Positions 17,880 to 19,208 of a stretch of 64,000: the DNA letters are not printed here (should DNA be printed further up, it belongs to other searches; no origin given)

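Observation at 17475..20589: Radical-SAM enzyme paired with a cluster-less pseudo-radical-SAM paralogue and a TetR regulator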

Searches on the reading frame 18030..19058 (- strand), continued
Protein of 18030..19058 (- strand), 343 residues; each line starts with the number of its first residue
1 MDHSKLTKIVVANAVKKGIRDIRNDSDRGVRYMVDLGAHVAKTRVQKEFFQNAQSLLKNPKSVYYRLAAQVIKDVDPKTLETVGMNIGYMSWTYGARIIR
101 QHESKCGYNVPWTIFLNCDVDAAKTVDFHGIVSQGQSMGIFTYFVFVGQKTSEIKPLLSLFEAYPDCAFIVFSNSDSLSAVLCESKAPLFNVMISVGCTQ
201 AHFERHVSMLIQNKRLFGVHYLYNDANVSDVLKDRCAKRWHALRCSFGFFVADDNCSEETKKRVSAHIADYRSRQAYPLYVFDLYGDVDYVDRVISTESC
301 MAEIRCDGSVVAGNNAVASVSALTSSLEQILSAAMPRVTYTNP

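Call 78: fold_search(model_id=the predicted structure, library=pdb)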
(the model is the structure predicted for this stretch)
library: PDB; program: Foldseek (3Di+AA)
matches with E <= 10: 1276; with E <= 0.001: 5
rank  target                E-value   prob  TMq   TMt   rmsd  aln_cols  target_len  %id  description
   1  5v1s_B                1.9e-05  1.00  0.41  0.34  13.2       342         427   10  Crystal structure of Streptococcus suis SuiB bound to S-adenosylmethionine (released 2017-08-30)
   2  5v1q_A                2.1e-05  1.00  0.41  0.34  12.3       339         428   10  Crystal structure of Streptococcus suis SuiB (released 2017-08-30)
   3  5v1s_A                2.6e-05  1.00  0.41  0.34  11.0       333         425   10  Crystal structure of Streptococcus suis SuiB bound to S-adenosylmethionine (released 2017-08-30)
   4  6c8v                  1.9e-04  1.00  0.39  0.42   5.9       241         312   10  X-ray structure of PqqE from Methylobacterium extorquens (released 2018-02-14)
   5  8hzv_D                2.7e-04  1.00  0.36  0.28  15.1       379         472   10  The crystal structure of a Radical SAM Enzyme DesII (released 2024-07-10)
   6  1sfl_B                3.0e-03  1.00  0.37  0.51   6.6       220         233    6  1.9A Crystal structure of Staphylococcus aureus type I 3-dehydroquinase, apo form (released 2004-10-19)
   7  1dtn                  3.4e-03  0.85  0.31  0.30  17.1       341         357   12  MANDELATE RACEMASE MUTANT D270N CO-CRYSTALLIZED WITH (S)-ATROLACTATE (released 1996-10-14)
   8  1sfj_A                3.8e-03  1.00  0.37  0.51   6.4       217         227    7  2.4A Crystal structure of Staphylococcus aureus type I 3-dehydroquinase, with 3-dehydroquinate bound (released 2004-10-12)
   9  4k36_A                4.0e-03  1.00  0.42  0.38   6.3       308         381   11  His6 tagged anSMEcpe with bound AdoMet (released 2013-05-08)
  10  5xd8_A                4.2e-03  0.85  0.32  0.32  16.7       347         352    9  Crystal structure analysis of 3,6-anhydro-L-galactonate cycloisomerase (released 2017-09-27)
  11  4k37_B                6.7e-03  1.00  0.39  0.37   9.6       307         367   10  Native anSMEcpe with bound AdoMet (released 2013-05-08)
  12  7tbv_C                6.7e-03  0.98  0.35  0.20   9.9       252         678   12  Crystal structure of the shikimate kinase + 3-dehydroquinate dehydratase + 3-dehydroshikimate dehydrogenase domains of (released 2022-03-16)
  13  8kc5_A                6.7e-03  0.90  0.27  0.36   7.6       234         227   12  De novo design protein -T09 (released 2024-08-07)
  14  4q71_A                7.5e-03  0.82  0.32  0.14  21.5       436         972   10  Crystal Structure of Bradyrhizobium japonicum Proline Utilization A (PutA) Mutant D779W (released 2014-08-06)
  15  3w01_A                7.5e-03  0.69  0.23  0.31  10.0       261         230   14  Crystal structure of PcrB complexed with PEG from Staphylococcus aureus subsp. aureus Mu3 (released 2012-12-26)
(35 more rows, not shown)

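Call 80: search_protein_families(library=pfam, proteins=[L034:2679-5591:-, L034:5684-6586:-, L034:6628-7425:-, L034:9805-10305:-, L034:10298-11521:-, L034:12696-14093:-, L027:6154-7908:-, L041:7312-7806:-, L041:5178-7163:+, L040:10709-11635:-], max_evalue=0.0001)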
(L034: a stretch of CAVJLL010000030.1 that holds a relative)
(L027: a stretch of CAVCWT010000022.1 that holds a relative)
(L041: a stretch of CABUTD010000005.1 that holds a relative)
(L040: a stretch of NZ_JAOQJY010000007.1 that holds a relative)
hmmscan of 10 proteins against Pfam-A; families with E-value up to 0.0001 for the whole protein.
L034:2679-5591:- (971 aa): 0 families

L034:5684-6586:- (301 aa): 1 family
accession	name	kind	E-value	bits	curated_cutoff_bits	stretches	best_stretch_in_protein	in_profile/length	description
PF00398.26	RrnaAD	-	1.2e-60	205.3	24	1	29-291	3-257/263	Ribosomal RNA adenine dimethylase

L034:6628-7425:- (266 aa): 1 family
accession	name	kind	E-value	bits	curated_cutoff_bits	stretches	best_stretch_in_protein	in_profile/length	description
PF01026.27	TatD_DNase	-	1.2e-83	280.8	27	1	7-257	1-253/253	TatD related DNase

L034:9805-10305:- (167 aa): 1 family
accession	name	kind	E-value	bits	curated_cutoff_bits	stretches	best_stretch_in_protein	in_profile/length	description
PF01592.21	NifU_N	-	3.2e-19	69.8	22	1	7-126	2-126/127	NifU-like N terminal domain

L034:10298-11521:- (408 aa): 4 families
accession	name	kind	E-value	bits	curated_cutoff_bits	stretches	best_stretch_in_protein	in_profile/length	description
PF00266.25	Aminotran_5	-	9.7e-147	489.2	21.5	1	24-395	1-371/371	Aminotransferase class-V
PF01041.23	DegT_DnrJ_EryC1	-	1.3e-06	28.3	19.8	1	75-361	33-305/360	DegT/DnrJ/EryC1/StrS aminotransferase family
PF01053.26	Cys_Met_Meta_PP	-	5.8e-06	25.5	27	1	109-225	88-198/381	Cys/Met metabolism PLP-dependent enzyme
PF01212.27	Beta_elim_lyase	-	6.6e-05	22.8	27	1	87-285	50-244/288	Beta-eliminating lyase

L034:12696-14093:- (466 aa): 2 families
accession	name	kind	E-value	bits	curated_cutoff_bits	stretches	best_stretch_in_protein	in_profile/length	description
PF01458.23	SUFBD_core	-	2.6e-82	276.2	27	1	205-439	1-232/232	SUF system FeS cluster assembly, SufBD core domain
PF19295.5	SufBD_N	-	1.5e-07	31.7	23.5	1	135-202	105-171/172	SufBD protein N-terminal region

L027:6154-7908:- (585 aa): 4 families
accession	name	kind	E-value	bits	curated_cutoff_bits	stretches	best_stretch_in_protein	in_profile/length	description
PF05872.18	HerA_C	-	6.2e-200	665.5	22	1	71-564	7-499/502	Helicase HerA-like C-terminal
PF01935.23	DUF87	-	2.9e-08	34.5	23.2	1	76-288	13-200/220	Helicase HerA, central domain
PF01580.24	FtsK_SpoIIIE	-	1.4e-05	25.1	24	0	80-107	35-61/221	FtsK/SpoIIIE family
PF12846.13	AAA_10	-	4.3e-05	23.2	27.5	0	296-423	215-335/362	AAA-like domain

L041:7312-7806:- (165 aa): 5 families
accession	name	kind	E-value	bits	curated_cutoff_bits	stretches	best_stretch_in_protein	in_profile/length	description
PF00702.32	Hydrolase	-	2.4e-12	48.1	26.4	1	43-130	97-191/191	haloacid dehalogenase-like hydrolase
PF13242.12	Hydrolase_like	-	6.6e-10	39.2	22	1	90-137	2-49/75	HAD-hyrolase-like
PF13419.12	HAD_2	-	8.5e-10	39.5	23.8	1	49-136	84-178/178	Haloacid dehalogenase-like hydrolase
PF09419.16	PGP_phosphatase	-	2.9e-06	27.4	20.4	0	98-137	126-164/168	Mitochondrial PGP phosphatase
PF08282.18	Hydrolase_3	-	5.4e-05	23.5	20.9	1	30-84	1-55/255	haloacid dehalogenase-like hydrolase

L041:5178-7163:+ (662 aa): 12 families
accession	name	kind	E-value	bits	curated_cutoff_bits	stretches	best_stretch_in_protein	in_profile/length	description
PF00724.26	Oxidored_FMN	-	3.6e-76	257.1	27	1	8-337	1-339/342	NADH:flavin oxidoreductase / NADH oxidase family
PF07992.20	Pyr_redox_2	-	3.6e-23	82.8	26.1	2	469-616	101-244/291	Pyridine nucleotide-disulphide oxidoreductase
PF00070.33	Pyr_redox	-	7.9e-15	55.6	22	1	517-584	1-68/82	Pyridine nucleotide-disulphide oxidoreductase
PF13450.12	NAD_binding_8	-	4.2e-10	40.2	21.9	1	387-440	1-52/68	NAD(P)-binding Rossmann-like domain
PF03486.20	HI0933_like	-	2.9e-09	37.2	50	0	384-418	2-36/244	HI0933-like protein Rossmann domain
PF01262.27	AlaDh_PNT_C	-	3.9e-09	36.7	23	0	381-415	27-61/214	Alanine dehydrogenase/PNT, C-terminal domain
PF12831.13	FAD_oxidored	-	6e-09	36.1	27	1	385-422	2-39/416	FAD dependent oxidoreductase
PF13241.12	NAD_binding_7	-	1.4e-08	35.7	22.1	1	512-548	4-40/104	Putative NAD(P)-binding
PF13738.12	Pyr_redox_3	-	2.3e-08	34.1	30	0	471-592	128-250/305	Pyridine nucleotide-disulphide oxidoreductase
PF01134.28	GIDA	-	3.2e-06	26.9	22.1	1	384-417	1-35/391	Glucose inhibited division protein A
PF00890.30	FAD_binding_2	-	3.7e-06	26.8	20.4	1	385-419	2-36/414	FAD binding domain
PF01946.23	Thi4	-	1.2e-05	25.1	26.2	0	384-427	19-63/235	Thi4 family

L040:10709-11635:- (309 aa): 1 family
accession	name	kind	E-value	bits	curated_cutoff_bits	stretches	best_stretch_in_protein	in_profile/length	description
PF05076.18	SUFU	-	1.1e-22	81.2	25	1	151-301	4-159/172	Suppressor of fused protein (SUFU)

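Call 85: find_encoding_contigs(protein=P0001, flank=3000, max_places=3)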
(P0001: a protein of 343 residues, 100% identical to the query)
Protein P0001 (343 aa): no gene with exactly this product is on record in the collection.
